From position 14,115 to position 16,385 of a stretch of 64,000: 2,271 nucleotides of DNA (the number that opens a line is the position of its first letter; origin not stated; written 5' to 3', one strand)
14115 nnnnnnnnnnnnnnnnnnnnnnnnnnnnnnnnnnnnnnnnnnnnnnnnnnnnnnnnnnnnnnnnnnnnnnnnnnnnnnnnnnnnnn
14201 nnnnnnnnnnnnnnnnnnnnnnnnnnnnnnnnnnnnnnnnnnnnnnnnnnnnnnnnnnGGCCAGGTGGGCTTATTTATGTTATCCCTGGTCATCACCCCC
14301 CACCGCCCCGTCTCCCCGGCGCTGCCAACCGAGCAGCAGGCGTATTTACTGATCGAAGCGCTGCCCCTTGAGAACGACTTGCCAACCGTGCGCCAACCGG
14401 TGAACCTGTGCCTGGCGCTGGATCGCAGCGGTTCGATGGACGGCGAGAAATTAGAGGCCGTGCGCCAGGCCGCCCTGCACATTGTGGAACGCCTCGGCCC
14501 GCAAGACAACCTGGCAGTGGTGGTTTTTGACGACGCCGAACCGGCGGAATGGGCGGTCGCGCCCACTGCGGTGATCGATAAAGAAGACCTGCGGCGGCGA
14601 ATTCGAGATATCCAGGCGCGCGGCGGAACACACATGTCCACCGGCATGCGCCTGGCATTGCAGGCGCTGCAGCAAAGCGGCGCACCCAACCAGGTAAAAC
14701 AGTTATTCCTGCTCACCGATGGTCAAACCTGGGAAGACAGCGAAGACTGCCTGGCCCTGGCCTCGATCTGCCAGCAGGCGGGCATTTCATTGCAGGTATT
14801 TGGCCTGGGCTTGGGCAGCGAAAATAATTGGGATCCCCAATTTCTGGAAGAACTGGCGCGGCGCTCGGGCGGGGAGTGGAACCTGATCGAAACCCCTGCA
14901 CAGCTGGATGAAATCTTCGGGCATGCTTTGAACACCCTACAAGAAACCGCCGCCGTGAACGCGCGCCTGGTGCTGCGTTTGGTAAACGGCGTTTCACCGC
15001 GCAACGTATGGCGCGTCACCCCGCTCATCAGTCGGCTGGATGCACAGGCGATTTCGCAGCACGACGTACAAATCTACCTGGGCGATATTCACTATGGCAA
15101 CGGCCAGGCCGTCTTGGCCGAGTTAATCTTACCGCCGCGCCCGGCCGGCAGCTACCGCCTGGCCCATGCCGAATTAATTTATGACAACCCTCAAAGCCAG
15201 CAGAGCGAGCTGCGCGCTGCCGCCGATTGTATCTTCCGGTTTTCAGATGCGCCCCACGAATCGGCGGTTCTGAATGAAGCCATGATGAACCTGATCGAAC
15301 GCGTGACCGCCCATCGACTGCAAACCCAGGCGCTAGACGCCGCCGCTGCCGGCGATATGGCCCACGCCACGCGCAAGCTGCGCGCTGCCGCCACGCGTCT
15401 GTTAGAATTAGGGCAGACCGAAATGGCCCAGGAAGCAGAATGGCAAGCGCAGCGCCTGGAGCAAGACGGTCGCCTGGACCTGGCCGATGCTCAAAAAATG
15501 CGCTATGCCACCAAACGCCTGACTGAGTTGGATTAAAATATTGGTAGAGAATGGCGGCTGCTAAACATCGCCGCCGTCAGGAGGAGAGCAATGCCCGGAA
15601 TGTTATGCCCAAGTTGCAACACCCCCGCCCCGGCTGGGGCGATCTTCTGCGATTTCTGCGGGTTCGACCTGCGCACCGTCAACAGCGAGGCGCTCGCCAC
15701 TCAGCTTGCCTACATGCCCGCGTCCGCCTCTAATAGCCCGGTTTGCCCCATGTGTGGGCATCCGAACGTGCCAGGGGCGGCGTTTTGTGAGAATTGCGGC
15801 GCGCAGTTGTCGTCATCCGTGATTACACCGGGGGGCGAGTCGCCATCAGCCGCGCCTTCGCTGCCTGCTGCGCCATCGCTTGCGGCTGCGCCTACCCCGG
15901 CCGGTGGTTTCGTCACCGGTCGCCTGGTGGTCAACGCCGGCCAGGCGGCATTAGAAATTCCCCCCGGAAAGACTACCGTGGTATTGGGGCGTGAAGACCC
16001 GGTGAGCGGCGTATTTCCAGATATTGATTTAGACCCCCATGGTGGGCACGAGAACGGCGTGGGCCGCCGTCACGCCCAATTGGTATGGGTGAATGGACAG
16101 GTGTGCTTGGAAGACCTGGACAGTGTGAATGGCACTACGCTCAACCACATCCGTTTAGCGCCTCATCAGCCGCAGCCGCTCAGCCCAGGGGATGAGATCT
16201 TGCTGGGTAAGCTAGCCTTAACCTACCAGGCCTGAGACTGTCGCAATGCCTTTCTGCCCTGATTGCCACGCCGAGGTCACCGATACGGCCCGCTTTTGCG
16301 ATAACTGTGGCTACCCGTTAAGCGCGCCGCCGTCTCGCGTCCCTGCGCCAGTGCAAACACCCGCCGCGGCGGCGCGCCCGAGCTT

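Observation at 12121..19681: Self-contained Ser/Thr phospho-signalling operon: FHA - Zn/pseudokinase/PP2C - vWA - ZnFHA - ZnFHA - receptor kinase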

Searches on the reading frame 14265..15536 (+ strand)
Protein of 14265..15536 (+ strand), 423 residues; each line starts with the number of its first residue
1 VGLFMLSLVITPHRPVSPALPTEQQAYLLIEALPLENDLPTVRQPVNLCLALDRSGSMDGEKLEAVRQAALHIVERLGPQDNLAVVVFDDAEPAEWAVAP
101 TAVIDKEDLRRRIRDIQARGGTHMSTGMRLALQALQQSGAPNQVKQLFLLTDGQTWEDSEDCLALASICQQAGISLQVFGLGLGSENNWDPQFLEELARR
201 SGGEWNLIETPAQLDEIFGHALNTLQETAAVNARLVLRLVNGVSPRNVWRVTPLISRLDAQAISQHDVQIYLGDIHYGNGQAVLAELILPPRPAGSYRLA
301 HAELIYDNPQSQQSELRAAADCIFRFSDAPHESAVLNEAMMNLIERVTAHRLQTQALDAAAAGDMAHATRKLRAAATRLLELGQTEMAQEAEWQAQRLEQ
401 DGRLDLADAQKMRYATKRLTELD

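Call 3: search_protein_families(library=pfam, proteins=[window:14265-15536:+], max_evalue=0.01)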
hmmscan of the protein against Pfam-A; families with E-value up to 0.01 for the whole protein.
window:14265-15536:+ (423 aa): 6 families
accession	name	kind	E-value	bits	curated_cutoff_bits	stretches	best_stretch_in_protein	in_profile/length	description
PF00092.34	VWA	-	4.7e-19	69.7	23.8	1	47-202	1-155/174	von Willebrand factor type A domain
PF13519.12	VWA_2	-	2.5e-16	60.7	27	1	50-154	3-107/107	von Willebrand factor type A domain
PF13768.12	VWA_3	-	4.7e-16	59.7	27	1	47-203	2-151/155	von Willebrand factor type A domain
PF25106.1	VWA_4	-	4e-06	26.9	27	1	48-168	2-118/169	von Willebrand factor A domain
PF05762.20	VWA_CoxE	-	0.00041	20.3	26.4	1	43-176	54-182/222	VWA domain containing CoxE-like protein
PF09967.15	DUF2201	-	0.0017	18.9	26.4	1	48-132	1-76/123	VWA-like domain (DUF2201)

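Call 5: search_protein_families(library=ncbifam, proteins=[window:14265-15536:+], max_evalue=0.01)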
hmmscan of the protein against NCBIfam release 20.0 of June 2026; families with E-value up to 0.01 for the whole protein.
window:14265-15536:+ (423 aa): 5 families
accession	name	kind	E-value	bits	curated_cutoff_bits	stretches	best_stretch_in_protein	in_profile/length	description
TIGR03788.1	marine_srt_targ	equivalog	1.2e-20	73.5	551.65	1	23-236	249-456/629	marine proteobacterial sortase target protein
TIGR00868.1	hCaCC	subfamily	1.3e-09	36.5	900.85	1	48-206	307-458/863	calcium-activated chloride channel protein 1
NF003711.0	PRK05325.2-3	equivalog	4.3e-05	22.9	388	1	48-200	196-339/369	hypothetical protein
NF047508.1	VWA_BatA_Lepto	exception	0.00018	20.7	380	1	39-225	82-272/315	VWA domain-containing protein BatA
TIGR03436.1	acidobact_VWFA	subfamily_domain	0.0018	17.8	81.25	1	42-173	63-211/324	VWA domain-containing protein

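Call 6: search_protein_families(library=padloc, proteins=[window:14265-15536:+], max_evalue=0.01)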
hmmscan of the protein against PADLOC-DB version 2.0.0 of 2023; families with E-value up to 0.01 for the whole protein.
window:14265-15536:+ (423 aa): 0 families

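Call 24: search_solved_structures(query=window:14265-15536:+, max_evalue=0.01)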
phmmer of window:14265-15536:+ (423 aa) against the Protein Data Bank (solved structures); distinct sequences matched with E-value up to 0.01: 8.
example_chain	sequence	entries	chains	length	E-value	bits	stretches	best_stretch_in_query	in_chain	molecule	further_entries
9c4f_I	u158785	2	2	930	1.4e-13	54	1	43-208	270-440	Inter-alpha-trypsin inhibitor heavy chain H4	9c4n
6pyo_A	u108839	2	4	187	2.4e-07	33.4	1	48-205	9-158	cDNA FLJ56608, highly similar to Homo sapiens chloride channel, calcium activated, family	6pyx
8s05_A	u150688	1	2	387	2.6e-07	33.3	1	47-216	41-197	Conserved protein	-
4fx5_A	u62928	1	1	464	7.5e-07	31.8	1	50-386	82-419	von Willebrand factor type A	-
2xgg_A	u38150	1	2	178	1.4e-05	27.6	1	45-174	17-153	MICRONEME PROTEIN 2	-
6fpy_A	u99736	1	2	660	0.00057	22.3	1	46-205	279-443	Inter-alpha-trypsin inhibitor heavy chain H1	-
2x31_A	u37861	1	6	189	0.0035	19.7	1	48-154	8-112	MAGNESIUM-CHELATASE 60 KDA SUBUNIT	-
6fpz_A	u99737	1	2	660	0.0054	19.1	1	47-205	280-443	Inter-alpha-trypsin inhibitor heavy chain H1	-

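Call 31: find_homologous_proteins(query=window:14265-15536:+)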
Query window:14265-15536:+ (423 aa): 1754 proteins with E <= 0.001 among 8000 candidates; the best 120 are listed.
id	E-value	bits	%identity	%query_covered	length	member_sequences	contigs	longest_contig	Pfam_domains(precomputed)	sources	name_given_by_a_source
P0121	1.5e-271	918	100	99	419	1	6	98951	PF13768.13,PF00092.35,PF25106.2,PF13519.13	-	-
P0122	3.2e-186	637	72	99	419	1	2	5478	PF13768.13,PF00092.35,PF25106.2,PF13519.13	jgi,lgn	jgi:Ca-activated chloride channel family protein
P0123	1.3e-159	550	61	99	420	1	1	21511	PF13768.13,PF00092.35,PF13519.13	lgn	-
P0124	7.3e-157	541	61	99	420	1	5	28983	PF13768.13,PF00092.35,PF13519.13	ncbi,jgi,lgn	-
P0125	6.0e-155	534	60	99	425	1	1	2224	PF13768.13,PF00092.35,PF13519.13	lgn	-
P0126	8.1e-155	534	60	99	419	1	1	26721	PF13768.13,PF00092.35,PF13519.13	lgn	-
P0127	2.5e-154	532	59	99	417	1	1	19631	PF13768.13,PF00092.35,PF13519.13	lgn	-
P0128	9.0e-152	524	59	99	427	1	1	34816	PF13768.13,PF00092.35,PF13519.13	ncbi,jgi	-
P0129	2.0e-151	523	57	99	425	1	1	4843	PF13768.13,PF00092.35,PF13519.13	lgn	-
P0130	4.5e-151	522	58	99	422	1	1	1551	PF13768.13,PF00092.35,PF13519.13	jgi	jgi:Ca-activated chloride channel homolog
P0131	4.5e-150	518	57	99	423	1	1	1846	PF13768.13,PF00092.35,PF13519.13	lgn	-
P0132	3.4e-149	515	58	99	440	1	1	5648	PF13768.13,PF00092.35,PF13519.13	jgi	jgi:Ca-activated chloride channel homolog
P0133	5.3e-148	511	57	99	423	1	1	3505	PF13768.13,PF00092.35,PF13519.13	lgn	-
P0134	3.4e-146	505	58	99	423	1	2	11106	PF13768.13,PF00092.35,PF13519.13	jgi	jgi:Ca-activated chloride channel family protein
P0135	3.8e-146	505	57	99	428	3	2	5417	PF13768.13,PF00092.35,PF13519.13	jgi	jgi:Ca-activated chloride channel family protein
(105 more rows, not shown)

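Call 37: search_protein_families(library=pfam, alignment_id=A3, max_evalue=10)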
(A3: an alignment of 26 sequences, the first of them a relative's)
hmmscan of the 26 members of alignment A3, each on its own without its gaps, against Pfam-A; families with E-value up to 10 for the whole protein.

A. member 1, P0121 (419 aa): 7 families
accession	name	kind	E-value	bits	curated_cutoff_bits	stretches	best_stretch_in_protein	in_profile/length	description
PF00092.34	VWA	-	4.6e-19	69.7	23.8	1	43-198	1-155/174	von Willebrand factor type A domain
PF13519.12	VWA_2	-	2.4e-16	60.7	27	1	46-150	3-107/107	von Willebrand factor type A domain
PF13768.12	VWA_3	-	4.6e-16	59.7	27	1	43-199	2-151/155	von Willebrand factor type A domain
PF25106.1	VWA_4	-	3.9e-06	27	27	1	44-164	2-118/169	von Willebrand factor A domain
PF05762.20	VWA_CoxE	-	0.0004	20.3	26.4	1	39-172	54-182/222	VWA domain containing CoxE-like protein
PF09967.15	DUF2201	-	0.0016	19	26.4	1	44-128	1-76/123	VWA-like domain (DUF2201)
PF13191.12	AAA_16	-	4.1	8.3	32.6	1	25-93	78-144/167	AAA ATPase domain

B. families by the number of members that match (of 26 scanned): 18 families
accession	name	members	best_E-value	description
PF00092.34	VWA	26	8.7e-20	von Willebrand factor type A domain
PF13519.12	VWA_2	26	2.4e-16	von Willebrand factor type A domain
PF13768.12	VWA_3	23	3.6e-17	von Willebrand factor type A domain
PF09967.15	DUF2201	17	9.4e-05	VWA-like domain (DUF2201)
PF25106.1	VWA_4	15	3.9e-06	von Willebrand factor A domain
PF05762.20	VWA_CoxE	4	2e-06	VWA domain containing CoxE-like protein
PF13191.12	AAA_16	2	0.42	AAA ATPase domain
PF02563.21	Poly_export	1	0.013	Polysaccharide biosynthesis/export protein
PF14243.11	R2K_3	1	0.027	ATP-grasp domain, R2K clade family 3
PF07002.22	Copine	1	0.037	Copine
PF20351.4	DUF6646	1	0.043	Family of unknown function (DUF6646)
PF11149.13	DUF2924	1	0.082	Protein of unknown function (DUF2924)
PF18113.7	Rbx_binding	1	0.083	Rubredoxin binding C-terminal domain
PF25650.1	crAss_AuxCP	1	0.084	Bacteriophage crAss001 auxiliary capsid protein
PF23643.1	TRAPPC13_C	1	0.096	Trafficking protein particle complex subunit 13, C-terminal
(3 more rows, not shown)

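Call 48: predict_structure(alignment_id=A3)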
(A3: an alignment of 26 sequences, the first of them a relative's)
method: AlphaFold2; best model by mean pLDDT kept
length: 419 residues; sequences in the alignment: 26
mean_pLDDT: 87.4   pTM: 0.84
mean pLDDT of the five models: 87.4, 85.1, 84.5, 80.6, 79.5
residues with pLDDT >= 90: 226; 70-90: 162; 50-70: 31; < 50: 0
segments of 3 or more residues with pLDDT < 50: none
pLDDT, mean of each block of 10 residues (from residue 1): 90 88 92 67 94 86 95 94 86 93 96 84 93 81 87 83 92 80 68 87 87 92 90 89 86 69 84 87 91 93 89 93 82 87 93 89 95 93 93 89 82 80
secondary structure, 60 per line:
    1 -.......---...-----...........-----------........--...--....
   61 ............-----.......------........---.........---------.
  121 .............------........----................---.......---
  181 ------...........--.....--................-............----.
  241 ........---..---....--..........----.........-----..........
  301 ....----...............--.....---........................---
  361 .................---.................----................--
elements in order: E2-8 E12-14 E20-30 E42-49 H57-72 E78-84 E91-98 H102-110 H120-133 E140-147 H152-167 E171-177 H187-197 E200-204 H207-222 E224-235 E240-248 E257-260 E263-272 E277-285 E291-304 E309-323 H326-330 H334-357 H361-377 H381-397 H402-417

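Call 51: fold_search(model_id=the predicted structure, library=pdb)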
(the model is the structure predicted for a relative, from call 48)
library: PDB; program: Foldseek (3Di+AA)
matches with E <= 10: 1307; with E <= 0.001: 325
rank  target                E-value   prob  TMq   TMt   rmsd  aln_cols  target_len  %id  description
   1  4fx5                  9.0e-30  1.00  0.76  0.75   4.3       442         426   18  von Willebrand factor type A from Catenulispora acidiphila (released 2012-07-18)
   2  8s05_A                1.3e-25  1.00  0.68  0.73   5.1       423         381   16  ArnAB complex an archaeal ortholog of the Sec23/24 core motif (released 2025-10-29)
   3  8s05_B                1.9e-24  1.00  0.69  0.75   4.9       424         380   15  ArnAB complex an archaeal ortholog of the Sec23/24 core motif (released 2025-10-29)
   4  5a8j                  1.2e-20  1.00  0.56  0.62   7.4       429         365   17  Crystal structure of the ArnB paralog VWA2 from Sulfolobus acidocaldarius (released 2016-06-22)
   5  6to1                  5.4e-16  1.00  0.34  0.26  16.4       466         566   13  Crystal structure of three N-terminal domains of the type V pili tip protein Mfa5 from Porphyromonas gingivalis (released 2020-12-02)
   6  6fpy_A                1.1e-15  1.00  0.54  0.40   6.5       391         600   16  Inter-alpha-inhibitor heavy chain 1, wild type (released 2019-02-27)
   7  5vng_B                2.7e-15  1.00  0.54  0.34   8.3       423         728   11  Crystal structure of Sec23a/Sec24a/Sec22 complexed with a C-terminal II sorting motif (released 2017-07-05)
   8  6fpz_A                3.4e-15  1.00  0.55  0.40   6.5       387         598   16  Inter-alpha-inhibitor heavy chain 1, D298A (released 2019-02-27)
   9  7w6b                  3.4e-15  1.00  0.39  0.23   9.9       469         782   12  Crystal Structure of PitA from pilus islet-2 of Streptococcus oralis (released 2022-06-01)
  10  6m3y                  5.1e-15  1.00  0.39  0.21  10.8       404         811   12  Crystal structure of pilus adhesin, SpaC from Lactobacillus rhamnosus GG - open conformation (released 2020-07-29)
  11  6fpy_B                5.5e-15  1.00  0.51  0.37   9.6       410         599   14  Inter-alpha-inhibitor heavy chain 1, wild type (released 2019-02-27)
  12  2nut_B                8.2e-15  1.00  0.52  0.32   8.8       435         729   12  Crystal Structure of the human Sec23a/24a heterodimer, complexed with the SNARE protein Sec22b (released 2007-05-22)
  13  1pd0_A                1.1e-14  1.00  0.62  0.38   8.7       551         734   10  Crystal structure of the COPII coat subunit, Sec24, complexed with a peptide from the SNARE protein Sed5 (yeast syntax (released 2003-08-19)
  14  3eh1                  1.7e-14  1.00  0.58  0.36   8.1       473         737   12  Crystal structure of the human COPII-coat protein Sec24b (released 2008-10-21)
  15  1pd1_A                2.6e-14  1.00  0.53  0.33   8.5       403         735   11  Crystal structure of the COPII coat subunit, Sec24, complexed with a peptide containing the DxE cargo sorting signal o (released 2003-08-19)
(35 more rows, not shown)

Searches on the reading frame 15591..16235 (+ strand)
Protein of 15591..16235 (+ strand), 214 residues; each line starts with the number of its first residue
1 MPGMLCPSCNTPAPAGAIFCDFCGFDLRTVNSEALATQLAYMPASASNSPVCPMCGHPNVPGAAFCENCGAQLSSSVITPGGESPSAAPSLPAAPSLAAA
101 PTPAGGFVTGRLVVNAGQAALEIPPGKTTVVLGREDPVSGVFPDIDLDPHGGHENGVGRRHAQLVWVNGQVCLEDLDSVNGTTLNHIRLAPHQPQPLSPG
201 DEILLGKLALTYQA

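Call 3: search_protein_families(library=pfam, proteins=[window:15591-16235:+], max_evalue=0.01)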
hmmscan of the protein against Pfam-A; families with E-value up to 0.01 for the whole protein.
window:15591-16235:+ (214 aa): 9 families
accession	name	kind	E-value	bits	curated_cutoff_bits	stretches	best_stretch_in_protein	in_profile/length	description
PF12773.13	DZR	-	1.1e-14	54.7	27.3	2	6-70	1-45/45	Double zinc ribbon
PF00498.31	FHA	-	3.9e-14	53.3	20.7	1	131-206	2-67/67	FHA domain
PF13240.11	Zn_Ribbon_1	-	9.4e-13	47.9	25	2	52-73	2-23/23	zinc-ribbon domain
PF18912.6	DZR_2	-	1.1e-05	25.6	27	1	50-73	8-31/56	Double zinc ribbon domain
PF16697.10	Yop-YscD_cpl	-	1.6e-05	25.5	33.2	1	155-211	34-89/94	Inner membrane component of T3SS, cytoplasmic domain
PF13248.11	Zn_ribbon_3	-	1.7e-05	24.6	27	1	52-72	5-25/26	zinc-ribbon domain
PF24463.1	DUF7577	-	0.00018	21.5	28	1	51-73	4-26/27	Domain of unknown function (DUF7577)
PF17032.10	Zn_ribbon_15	-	0.0014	19.8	28.9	0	45-70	48-73/73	zinc-ribbon family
PF24460.1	DUF7575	-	0.0099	15.7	28.5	0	49-73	3-27/28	Domain of unknown function (DUF7575)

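Call 5: search_protein_families(library=ncbifam, proteins=[window:15591-16235:+], max_evalue=0.01)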
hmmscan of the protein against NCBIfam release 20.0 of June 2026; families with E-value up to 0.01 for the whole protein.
window:15591-16235:+ (214 aa): 4 families
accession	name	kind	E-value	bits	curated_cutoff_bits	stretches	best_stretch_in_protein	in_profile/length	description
NF049868.1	FhaB_Rv0019c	equivalog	7.2e-09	35.9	125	1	111-208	68-154/158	FHA domain-containing protein FhaB/FipA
NF041660.2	oxygluDhInhib_OdhI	equivalog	4.1e-06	26.7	200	1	154-212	72-127/130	oxoglutarate dehydrogenase inhibitor Odhl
TIGR03354.1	VI_FHA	hypoth_equivalog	1.9e-05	24.7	120.25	1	156-211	44-100/420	type VI secretion system-associated FHA domain protein TagH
NF052573.1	HisKinEspAMyxo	equivalog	0.00046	18.3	1400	1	154-206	62-112/755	serine histidine kinase EspA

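Call 6: search_protein_families(library=padloc, proteins=[window:15591-16235:+], max_evalue=0.01)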
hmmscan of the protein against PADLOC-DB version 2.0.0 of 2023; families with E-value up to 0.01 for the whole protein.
window:15591-16235:+ (214 aa): 0 families

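Call 25: search_solved_structures(query=window:15591-16235:+, max_evalue=0.01)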
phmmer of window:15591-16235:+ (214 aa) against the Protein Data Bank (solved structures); distinct sequences matched with E-value up to 0.01: 16.
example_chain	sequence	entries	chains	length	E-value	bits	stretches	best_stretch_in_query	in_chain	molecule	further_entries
8s05_C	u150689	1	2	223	1.2e-05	28.5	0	51-94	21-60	Conserved protein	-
2lc1_A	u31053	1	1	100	1.3e-05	28.4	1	154-207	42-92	Putative uncharacterized protein TB39.8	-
3po8_A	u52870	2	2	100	1.3e-05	28.4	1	154-207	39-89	Putative uncharacterized protein TB39.8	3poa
5a8i_A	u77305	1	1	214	2.2e-05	27.7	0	52-94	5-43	ARNA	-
3oun_A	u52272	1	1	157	2.5e-05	27.5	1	154-207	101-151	Putative uncharacterized protein TB39.8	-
2jpe_A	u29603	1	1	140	8.4e-05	25.8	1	156-205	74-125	Nuclear inhibitor of protein phosphatase 1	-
2kb3_A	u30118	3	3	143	0.00023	24.3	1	109-212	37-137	Oxoglutarate dehydrogenase inhibitor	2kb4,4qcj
8p5x_G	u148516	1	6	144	0.00024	24.3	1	109-212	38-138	Oxoglutarate dehydrogenase inhibitor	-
8p5r_G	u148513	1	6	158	0.00053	23.2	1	96-212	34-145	Glycogen accumulation regulator GarA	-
6i2q_B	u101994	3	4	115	0.0034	20.5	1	131-212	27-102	Glycogen accumulation regulator GarA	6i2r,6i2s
2kfu_A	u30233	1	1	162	0.005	20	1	129-212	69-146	Rv1827 pThr 22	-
6i2p_D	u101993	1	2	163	0.0051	19.9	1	129-212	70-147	Glycogen accumulation regulator GarA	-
2kkl_A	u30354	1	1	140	0.0054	19.9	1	135-212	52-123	Uncharacterized protein Mb1858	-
7rj3_A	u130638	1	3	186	0.0071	19.5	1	130-212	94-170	Glycogen accumulation regulator GarA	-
1g6g_A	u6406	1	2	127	0.0086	19.2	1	147-206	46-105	PROTEIN KINASE RAD53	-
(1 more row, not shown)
